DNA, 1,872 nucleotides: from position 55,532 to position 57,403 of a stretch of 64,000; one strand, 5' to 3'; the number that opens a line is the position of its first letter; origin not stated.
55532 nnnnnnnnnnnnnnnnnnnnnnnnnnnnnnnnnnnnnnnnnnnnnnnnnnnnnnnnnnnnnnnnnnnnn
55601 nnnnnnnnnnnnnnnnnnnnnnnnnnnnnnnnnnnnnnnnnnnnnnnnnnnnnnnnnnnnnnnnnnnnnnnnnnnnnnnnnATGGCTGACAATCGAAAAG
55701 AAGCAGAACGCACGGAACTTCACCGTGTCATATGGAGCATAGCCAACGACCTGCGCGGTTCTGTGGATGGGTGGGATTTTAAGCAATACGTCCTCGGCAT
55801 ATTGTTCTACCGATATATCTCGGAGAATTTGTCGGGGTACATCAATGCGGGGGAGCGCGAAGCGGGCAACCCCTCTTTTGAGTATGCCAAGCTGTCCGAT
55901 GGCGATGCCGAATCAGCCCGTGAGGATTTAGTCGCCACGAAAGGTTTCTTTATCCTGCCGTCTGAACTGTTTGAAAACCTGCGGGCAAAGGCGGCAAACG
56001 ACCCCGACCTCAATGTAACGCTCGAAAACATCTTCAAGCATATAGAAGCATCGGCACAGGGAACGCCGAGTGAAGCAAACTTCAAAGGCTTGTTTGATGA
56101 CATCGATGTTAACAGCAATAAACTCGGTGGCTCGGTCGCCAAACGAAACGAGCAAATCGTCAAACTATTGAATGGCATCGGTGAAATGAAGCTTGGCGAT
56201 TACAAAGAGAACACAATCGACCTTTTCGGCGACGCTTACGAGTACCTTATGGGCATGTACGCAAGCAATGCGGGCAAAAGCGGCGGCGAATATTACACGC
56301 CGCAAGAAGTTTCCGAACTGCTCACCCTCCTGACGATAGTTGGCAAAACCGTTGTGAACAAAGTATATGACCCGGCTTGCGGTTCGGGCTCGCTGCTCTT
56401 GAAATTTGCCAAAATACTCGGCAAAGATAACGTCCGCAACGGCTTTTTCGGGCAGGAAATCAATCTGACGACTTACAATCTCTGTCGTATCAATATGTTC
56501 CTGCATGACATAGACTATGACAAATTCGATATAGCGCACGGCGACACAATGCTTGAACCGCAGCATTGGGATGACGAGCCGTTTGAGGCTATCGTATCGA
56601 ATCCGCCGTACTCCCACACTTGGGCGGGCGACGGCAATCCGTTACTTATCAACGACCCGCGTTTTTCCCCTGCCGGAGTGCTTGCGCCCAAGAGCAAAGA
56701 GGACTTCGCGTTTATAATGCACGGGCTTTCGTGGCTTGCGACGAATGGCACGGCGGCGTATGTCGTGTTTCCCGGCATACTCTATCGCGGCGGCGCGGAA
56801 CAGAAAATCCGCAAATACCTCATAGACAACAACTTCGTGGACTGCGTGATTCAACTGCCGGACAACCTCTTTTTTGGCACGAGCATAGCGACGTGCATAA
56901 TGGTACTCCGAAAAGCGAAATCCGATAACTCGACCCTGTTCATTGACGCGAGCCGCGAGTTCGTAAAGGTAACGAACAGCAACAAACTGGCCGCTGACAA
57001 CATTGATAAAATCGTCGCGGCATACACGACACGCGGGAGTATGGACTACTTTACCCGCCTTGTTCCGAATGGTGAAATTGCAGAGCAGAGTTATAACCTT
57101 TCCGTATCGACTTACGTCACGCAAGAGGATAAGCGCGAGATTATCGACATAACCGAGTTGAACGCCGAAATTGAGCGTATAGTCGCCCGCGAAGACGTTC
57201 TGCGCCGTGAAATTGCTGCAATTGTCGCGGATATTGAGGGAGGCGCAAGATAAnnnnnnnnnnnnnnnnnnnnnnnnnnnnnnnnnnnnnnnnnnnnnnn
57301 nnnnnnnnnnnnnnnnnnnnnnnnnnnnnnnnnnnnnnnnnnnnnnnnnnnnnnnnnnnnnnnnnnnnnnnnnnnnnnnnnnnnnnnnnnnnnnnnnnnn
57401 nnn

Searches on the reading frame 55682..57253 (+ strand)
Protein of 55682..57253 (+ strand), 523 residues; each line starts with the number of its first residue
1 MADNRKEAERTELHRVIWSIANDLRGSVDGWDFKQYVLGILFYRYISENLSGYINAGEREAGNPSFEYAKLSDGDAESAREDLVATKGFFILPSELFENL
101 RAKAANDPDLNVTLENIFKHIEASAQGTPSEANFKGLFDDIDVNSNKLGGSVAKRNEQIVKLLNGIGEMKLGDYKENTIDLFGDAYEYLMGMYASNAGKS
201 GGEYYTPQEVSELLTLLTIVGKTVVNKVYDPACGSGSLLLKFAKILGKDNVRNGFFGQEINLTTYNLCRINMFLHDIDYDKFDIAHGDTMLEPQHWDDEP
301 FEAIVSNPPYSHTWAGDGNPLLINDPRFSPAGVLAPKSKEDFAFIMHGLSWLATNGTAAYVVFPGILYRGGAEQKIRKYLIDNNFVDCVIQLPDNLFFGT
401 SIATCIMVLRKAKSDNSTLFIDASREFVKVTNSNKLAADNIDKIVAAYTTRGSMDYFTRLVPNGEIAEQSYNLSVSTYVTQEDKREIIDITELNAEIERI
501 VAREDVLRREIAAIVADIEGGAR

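Call 36: search_protein_families(library=pfam, proteins=[window:55682-57253:+])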
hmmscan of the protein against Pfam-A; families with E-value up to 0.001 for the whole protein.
window:55682-57253:+ (523 aa): 3 families
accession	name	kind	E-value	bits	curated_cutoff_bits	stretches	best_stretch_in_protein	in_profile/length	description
PF02384.22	N6_Mtase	-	3.5e-109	365.3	20.4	1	178-486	2-310/311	N-6 DNA Methylase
PF12161.14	HsdM_N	-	9.7e-20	72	24.5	1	13-164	1-133/135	HsdM N-terminal domain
PF07669.17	Eco57I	-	0.00023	21.7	25.3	1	283-394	51-167/171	Eco57I restriction-modification methylase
